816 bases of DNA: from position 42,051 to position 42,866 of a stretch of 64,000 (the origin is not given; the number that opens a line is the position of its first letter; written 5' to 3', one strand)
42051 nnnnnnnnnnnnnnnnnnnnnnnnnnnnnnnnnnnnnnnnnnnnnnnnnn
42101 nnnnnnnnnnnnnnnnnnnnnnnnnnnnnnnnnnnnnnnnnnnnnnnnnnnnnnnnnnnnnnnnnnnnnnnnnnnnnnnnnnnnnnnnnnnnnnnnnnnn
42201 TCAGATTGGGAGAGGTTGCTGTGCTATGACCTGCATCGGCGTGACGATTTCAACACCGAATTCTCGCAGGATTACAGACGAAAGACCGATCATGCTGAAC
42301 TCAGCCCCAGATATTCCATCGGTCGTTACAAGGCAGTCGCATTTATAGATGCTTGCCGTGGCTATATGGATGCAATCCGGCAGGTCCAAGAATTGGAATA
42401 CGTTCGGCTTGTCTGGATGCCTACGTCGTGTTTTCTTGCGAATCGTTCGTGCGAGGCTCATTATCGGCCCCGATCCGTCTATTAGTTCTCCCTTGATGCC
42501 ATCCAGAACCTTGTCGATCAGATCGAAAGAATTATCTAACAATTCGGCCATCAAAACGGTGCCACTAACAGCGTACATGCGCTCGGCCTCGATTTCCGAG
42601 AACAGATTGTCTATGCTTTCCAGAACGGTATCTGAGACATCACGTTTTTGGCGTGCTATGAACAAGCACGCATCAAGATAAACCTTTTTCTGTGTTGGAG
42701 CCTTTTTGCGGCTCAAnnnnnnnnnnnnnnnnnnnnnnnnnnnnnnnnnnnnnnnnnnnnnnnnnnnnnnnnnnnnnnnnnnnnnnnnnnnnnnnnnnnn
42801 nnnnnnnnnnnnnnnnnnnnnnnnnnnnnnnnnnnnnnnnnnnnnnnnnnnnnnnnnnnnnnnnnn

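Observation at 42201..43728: IS cargo: PIN nuclease + 290-aa protein of unknown fold + small basic ORF, all translationally coupled to the transposase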

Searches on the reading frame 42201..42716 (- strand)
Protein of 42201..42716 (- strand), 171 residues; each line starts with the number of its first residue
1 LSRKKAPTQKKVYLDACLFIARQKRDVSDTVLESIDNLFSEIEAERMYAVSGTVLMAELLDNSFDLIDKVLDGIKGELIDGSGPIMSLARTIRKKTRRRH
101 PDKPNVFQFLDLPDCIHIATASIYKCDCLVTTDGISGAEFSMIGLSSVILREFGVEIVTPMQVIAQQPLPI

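Call 3: search_protein_families(library=pfam, proteins=[window:42201-42716:-], max_evalue=1)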
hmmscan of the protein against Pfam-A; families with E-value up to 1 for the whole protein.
window:42201-42716:- (171 aa): 1 family
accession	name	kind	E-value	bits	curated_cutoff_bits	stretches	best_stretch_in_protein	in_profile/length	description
PF01850.27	PIN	-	0.011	16.8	23.6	1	89-133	80-111/120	PIN domain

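Call 4: search_protein_families(library=padloc, proteins=[window:42201-42716:-], max_evalue=1)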
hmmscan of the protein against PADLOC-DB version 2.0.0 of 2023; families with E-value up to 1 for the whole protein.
window:42201-42716:- (171 aa): 1 family
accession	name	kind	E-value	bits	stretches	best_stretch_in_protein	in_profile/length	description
PDLC01979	CARF_m12--CARF_PIN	-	0.03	11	1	18-98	47-130/533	-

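Call 7: search_protein_families(library=ncbifam, proteins=[window:42201-42716:-], max_evalue=1)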
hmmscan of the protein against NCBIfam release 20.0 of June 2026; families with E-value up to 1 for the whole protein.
window:42201-42716:- (171 aa): 0 families

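Call 8: search_protein_families(library=phrogs, proteins=[window:42201-42716:-], max_evalue=1)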
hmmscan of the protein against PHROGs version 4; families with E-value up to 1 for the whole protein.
window:42201-42716:- (171 aa): 0 families

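Call 9: search_solved_structures(query=window:42201-42716:-, max_evalue=10, show_alignments=2)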
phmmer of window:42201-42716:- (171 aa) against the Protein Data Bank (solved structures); distinct sequences matched with E-value up to 10: 17.
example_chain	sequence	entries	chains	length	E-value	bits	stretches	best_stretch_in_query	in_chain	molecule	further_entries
7lep_C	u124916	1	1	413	0.51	13.6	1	73-111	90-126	Mix of AMPAR subunits (GluA1, GluA3, and GluAX)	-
9mrk_A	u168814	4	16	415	1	12.6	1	72-111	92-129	Isoform Flip of Glutamate receptor 2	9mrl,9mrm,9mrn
7lep_B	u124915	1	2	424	1.1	12.6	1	71-111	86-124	Glutamate receptor 2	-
4u5e_A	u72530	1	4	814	1.1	12.6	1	72-114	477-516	Glutamate receptor 2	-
4u5b_A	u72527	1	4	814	1.1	12.6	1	72-114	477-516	Glutamate receptor 2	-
4u5c_A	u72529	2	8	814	1.1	12.6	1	72-114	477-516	Glutamate receptor 2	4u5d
9ovv_B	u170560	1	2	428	1.1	12.5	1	71-111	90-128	Isoform Flip of Glutamate receptor 2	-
9dhp_A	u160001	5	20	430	1.2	12.5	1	71-111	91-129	Isoform Flip of Glutamate receptor 2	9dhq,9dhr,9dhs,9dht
9ovt_B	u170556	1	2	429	1.2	12.5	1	71-111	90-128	Glutamate receptor 2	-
9nr7_B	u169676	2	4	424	1.3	12.3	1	73-111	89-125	Isoform 2 of Glutamate receptor 4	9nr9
9zkm_B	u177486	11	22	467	1.3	12.3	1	72-111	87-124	Glutamate receptor 2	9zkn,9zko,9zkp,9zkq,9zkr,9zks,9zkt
9nra_B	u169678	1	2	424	1.3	12.3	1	73-111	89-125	Isoform 2 of Glutamate receptor 4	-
9x57_A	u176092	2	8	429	1.3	12.2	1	73-111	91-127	Glutamate receptor 4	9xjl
7lep_A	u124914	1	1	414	1.5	12.1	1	74-111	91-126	Mix of AMPAR subunits (GluA1, GluA3, and GluA4)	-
9nr7_A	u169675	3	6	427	1.7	11.9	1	73-111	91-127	Glutamate receptor 1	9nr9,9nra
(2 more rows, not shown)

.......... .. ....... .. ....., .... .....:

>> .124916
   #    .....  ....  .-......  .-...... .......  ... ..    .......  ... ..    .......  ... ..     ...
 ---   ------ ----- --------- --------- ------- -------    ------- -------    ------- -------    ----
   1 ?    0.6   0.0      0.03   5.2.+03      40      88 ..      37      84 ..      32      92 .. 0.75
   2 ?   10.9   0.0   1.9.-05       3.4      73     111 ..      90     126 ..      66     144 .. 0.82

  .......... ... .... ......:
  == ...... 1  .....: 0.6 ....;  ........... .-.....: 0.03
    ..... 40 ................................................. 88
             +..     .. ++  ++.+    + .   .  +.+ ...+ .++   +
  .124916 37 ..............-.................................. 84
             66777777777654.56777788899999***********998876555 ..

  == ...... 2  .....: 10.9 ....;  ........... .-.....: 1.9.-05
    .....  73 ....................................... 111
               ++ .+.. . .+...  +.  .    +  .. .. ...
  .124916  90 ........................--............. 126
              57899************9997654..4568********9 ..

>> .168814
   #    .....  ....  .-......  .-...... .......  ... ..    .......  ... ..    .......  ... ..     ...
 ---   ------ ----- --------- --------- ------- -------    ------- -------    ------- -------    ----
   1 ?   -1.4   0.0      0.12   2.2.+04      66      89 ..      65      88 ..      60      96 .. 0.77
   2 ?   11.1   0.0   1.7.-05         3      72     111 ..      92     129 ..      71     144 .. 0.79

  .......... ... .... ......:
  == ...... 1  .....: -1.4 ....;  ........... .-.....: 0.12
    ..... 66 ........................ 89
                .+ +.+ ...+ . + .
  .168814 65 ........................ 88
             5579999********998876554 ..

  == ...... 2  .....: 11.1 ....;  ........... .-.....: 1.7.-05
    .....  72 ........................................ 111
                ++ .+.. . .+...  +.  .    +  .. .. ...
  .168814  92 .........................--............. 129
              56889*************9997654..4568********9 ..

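Call 12: find_homologous_proteins(query=window:42201-42716:-, max_evalue=0.001)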
Query window:42201-42716:- (171 aa): 2 proteins with E <= 0.001 among 56 candidates.
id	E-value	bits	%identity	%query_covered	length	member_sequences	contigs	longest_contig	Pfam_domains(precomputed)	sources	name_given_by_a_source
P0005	7.8e-106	369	100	100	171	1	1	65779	-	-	-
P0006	3.2e-23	100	45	80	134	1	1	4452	PF01850.28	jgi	jgi:predicted nucleic acid-binding protein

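Call 16: find_encoding_contigs(protein=P0006, flank=8000)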
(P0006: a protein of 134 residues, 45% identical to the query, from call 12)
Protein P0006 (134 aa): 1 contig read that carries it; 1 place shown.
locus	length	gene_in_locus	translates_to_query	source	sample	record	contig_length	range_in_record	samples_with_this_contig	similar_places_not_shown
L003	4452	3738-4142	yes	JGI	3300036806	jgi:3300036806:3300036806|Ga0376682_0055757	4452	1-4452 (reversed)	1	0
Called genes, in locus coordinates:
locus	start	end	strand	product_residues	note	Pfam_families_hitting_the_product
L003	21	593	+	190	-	-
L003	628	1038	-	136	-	PF00190:Cupin_1, PF07883:Cupin_2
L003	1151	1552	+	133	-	-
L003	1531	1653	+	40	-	-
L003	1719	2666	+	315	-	PF12760:Zn_ribbon_IS1595, PF12762:DDE_Tnp_IS1595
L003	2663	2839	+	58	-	-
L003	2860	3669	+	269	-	-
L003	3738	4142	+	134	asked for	PF01850:PIN (weak)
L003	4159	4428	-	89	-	-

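Call 24: find_homologous_proteins(query=A2, max_evalue=0.001)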
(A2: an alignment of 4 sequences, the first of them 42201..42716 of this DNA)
Query A2 (4 sequences) (171 aa, profile of the alignment): 15 proteins with E <= 0.001 among 3625 candidates.
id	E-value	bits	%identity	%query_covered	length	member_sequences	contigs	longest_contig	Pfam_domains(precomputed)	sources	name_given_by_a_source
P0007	3.5e-76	272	42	94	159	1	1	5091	PF01850.28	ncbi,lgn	ncbi:hypothetical protein BH11ARM1_BH11ARM1_05880 [soil metagenome]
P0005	5.9e-75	268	100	100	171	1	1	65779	-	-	-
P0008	9.3e-75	268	35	94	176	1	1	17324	PF01850.28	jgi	jgi:predicted nucleic acid-binding protein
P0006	2.2e-63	231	45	80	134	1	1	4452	PF01850.28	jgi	jgi:predicted nucleic acid-binding protein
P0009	2.3e-58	214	40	95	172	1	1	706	-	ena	-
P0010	1.1e-55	206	40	94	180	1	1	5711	PF01850.28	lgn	-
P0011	1.9e-35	140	37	94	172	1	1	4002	PF01850.28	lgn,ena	-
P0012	8.3e-17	79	30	89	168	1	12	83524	PF01850.28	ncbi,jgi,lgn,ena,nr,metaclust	ncbi:MAG: hypothetical protein A2X25_14690 [Chloroflexi bacterium GWB2_49_20]|nr:MAG: hypothetical p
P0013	3.6e-15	74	27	89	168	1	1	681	PF01850.28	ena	-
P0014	5.1e-15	73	27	89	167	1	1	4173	PF01850.28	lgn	-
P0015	1.1e-14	72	31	87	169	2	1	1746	PF01850.28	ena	-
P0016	2.7e-14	71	24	90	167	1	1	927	PF01850.28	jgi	jgi:predicted nucleic acid-binding protein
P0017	1.3e-10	59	25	92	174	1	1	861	PF01850.28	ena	-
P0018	2.1e-4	39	32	85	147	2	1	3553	PF01850.28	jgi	jgi:predicted nucleic acid-binding protein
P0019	3.3e-4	38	28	72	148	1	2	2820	PF01850.28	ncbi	-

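Call 27: find_encoding_contigs(protein=P0010, flank=6000)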
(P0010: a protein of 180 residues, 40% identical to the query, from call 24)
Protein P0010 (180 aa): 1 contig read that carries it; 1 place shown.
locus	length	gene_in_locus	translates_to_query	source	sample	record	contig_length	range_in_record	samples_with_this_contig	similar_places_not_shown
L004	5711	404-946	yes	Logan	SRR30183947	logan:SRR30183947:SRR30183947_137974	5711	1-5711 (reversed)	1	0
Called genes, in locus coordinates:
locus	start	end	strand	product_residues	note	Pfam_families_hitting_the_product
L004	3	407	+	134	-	?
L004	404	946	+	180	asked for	PF01850:PIN (weak)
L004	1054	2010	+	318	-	PF00237:Ribosomal_L22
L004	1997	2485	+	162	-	-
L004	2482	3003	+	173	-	-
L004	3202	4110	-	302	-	PF04471:Mrr_cat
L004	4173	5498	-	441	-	PF24390:PRTase-CE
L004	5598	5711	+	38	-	?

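Call 28: find_encoding_contigs(protein=P0011, flank=6000)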
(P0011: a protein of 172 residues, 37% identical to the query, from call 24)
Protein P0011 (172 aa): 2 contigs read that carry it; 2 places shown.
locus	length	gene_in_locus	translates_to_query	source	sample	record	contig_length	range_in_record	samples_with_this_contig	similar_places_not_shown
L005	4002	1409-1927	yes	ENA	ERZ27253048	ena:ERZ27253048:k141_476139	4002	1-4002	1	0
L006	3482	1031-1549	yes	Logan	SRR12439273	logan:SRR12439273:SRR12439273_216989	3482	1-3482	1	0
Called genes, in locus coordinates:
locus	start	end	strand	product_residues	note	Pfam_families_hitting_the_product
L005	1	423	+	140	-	?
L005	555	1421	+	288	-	-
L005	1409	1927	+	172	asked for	PF01850:PIN (faint)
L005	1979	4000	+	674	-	?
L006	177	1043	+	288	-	-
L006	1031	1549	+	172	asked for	PF01850:PIN (faint)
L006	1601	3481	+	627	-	?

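Call 29: find_encoding_contigs(protein=P0012, flank=6000)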
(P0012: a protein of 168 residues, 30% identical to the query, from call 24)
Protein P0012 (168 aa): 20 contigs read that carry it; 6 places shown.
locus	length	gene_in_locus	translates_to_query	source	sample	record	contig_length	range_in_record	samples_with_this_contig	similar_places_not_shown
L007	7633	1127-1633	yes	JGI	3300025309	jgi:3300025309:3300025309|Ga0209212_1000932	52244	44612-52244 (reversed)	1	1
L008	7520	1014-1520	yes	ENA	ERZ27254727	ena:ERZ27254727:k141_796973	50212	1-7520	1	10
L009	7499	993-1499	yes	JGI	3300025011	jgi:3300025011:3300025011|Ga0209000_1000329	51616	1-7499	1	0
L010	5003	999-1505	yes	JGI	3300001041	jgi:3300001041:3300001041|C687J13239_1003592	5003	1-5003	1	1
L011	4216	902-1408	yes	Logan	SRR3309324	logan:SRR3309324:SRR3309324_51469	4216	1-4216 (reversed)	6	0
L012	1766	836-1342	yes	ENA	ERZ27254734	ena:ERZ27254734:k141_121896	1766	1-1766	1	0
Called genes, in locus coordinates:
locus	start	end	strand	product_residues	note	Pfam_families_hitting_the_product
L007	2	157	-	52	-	?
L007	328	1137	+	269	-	-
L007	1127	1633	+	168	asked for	PF01850:PIN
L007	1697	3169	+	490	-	PF07669:Eco57I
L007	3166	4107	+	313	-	PF17728:BsuBI_PstI_RE_N, PF06616:BsuBI_PstI_RE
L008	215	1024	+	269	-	-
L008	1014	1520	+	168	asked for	PF01850:PIN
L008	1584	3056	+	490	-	PF07669:Eco57I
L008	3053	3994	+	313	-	PF17728:BsuBI_PstI_RE_N, PF06616:BsuBI_PstI_RE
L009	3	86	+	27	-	?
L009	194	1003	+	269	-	-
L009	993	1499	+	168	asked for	PF01850:PIN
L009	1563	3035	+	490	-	PF07669:Eco57I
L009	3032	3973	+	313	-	PF17728:BsuBI_PstI_RE_N, PF06616:BsuBI_PstI_RE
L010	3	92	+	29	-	?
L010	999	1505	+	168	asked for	PF01850:PIN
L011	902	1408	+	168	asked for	PF01850:PIN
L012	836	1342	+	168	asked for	PF01850:PIN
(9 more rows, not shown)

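Call 81: search_solved_structures(query=A7, max_evalue=1, show_alignments=2)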
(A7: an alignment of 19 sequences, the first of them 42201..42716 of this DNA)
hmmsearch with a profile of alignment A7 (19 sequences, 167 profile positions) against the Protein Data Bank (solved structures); distinct sequences matched with E-value up to 1: 9.
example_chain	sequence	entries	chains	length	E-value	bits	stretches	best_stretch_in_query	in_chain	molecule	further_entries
7by2_B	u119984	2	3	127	1.5e-06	31.3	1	46-124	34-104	Ribonuclease VapC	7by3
4chg_A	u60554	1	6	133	0.0041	20.1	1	10-120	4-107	PROBABLE RIBONUCLEASE VAPC15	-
2h1o_A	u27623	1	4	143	0.02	17.9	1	54-129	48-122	Trafficking protein B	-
2bsq_A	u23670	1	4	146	0.02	17.9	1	54-129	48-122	TRAFFICKING PROTEIN B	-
2h1c_A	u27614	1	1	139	0.04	16.9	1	56-123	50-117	Trafficking protein B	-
4bru_A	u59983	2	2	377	0.14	15.2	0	24-69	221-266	ATP-DEPENDENT RNA HELICASE DHH1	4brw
1s2m_A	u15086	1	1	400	0.17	14.9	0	24-69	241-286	Putative ATP-dependent RNA helicase DHH1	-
6a7v_A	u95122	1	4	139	0.2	14.7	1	11-126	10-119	Ribonuclease VapC11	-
6nkl_A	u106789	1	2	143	0.83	12.6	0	9-69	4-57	Ribonuclease VapC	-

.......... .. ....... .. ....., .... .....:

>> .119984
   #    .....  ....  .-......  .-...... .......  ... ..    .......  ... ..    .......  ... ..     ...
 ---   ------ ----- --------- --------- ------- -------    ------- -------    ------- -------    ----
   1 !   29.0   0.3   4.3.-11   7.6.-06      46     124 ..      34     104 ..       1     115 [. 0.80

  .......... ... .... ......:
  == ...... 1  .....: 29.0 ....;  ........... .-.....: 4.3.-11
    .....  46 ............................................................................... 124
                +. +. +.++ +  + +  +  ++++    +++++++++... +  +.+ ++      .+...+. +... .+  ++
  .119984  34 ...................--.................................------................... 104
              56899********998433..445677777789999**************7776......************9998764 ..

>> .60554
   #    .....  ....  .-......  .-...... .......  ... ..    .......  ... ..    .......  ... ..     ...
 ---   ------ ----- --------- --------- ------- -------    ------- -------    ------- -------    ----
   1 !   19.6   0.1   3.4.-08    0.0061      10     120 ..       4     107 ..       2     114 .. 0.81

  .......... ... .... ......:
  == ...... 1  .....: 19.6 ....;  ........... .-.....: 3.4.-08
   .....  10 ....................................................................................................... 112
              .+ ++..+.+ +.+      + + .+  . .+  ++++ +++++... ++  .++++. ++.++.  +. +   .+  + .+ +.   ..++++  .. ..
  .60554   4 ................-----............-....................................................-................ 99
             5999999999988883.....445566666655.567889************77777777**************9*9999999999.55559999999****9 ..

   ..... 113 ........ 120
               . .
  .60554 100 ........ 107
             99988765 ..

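Call 82: search_protein_families(library=pfam, alignment_id=A7, max_evalue=0.01)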
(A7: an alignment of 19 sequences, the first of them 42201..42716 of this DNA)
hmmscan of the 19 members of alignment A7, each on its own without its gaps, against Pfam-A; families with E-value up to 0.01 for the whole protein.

A. member 1, window:42201-42716:- (171 aa): 0 families

B. families by the number of members that match (of 19 scanned): 3 families
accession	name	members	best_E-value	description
PF01850.27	PIN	18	1.5e-17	PIN domain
PF13470.12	PIN_3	3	0.00025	PIN domain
PF16289.11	PIN_12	1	0.0022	PIN domain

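Call 89: search_protein_families(library=pfam, proteins=[L005:1979-4000:+, L004:4173-5498:-], max_evalue=0.01)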
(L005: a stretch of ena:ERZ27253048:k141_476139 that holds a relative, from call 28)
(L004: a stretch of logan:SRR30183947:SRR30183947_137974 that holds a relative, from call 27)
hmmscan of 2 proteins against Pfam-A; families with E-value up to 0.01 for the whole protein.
L005:1979-4000:+ (674 aa): 0 families

L004:4173-5498:- (441 aa): 1 family
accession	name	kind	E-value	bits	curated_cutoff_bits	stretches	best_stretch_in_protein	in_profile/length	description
PF24390.1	PRTase-CE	-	1.6e-08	35.2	27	1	226-433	101-252/253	PRTase-CE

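Call 95: search_protein_families(library=padloc, alignment_id=A7, max_evalue=0.01)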
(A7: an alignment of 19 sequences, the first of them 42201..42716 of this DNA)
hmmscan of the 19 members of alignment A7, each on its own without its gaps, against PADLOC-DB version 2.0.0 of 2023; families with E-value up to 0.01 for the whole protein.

A. member 1, window:42201-42716:- (171 aa): 0 families

B. families by the number of members that match (of 19 scanned): 1 family
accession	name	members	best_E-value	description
PDLC03852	LmuA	1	0.0052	-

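Call 102: search_protein_families(library=padloc, proteins=[L007:328-1137:+, L007:1127-1633:+], max_evalue=0.1)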
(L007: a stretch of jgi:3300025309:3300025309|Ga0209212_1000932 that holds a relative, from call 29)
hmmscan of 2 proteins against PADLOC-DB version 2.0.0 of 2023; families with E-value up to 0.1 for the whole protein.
L007:328-1137:+ (269 aa): 0 families

L007:1127-1633:+ (168 aa): 0 families
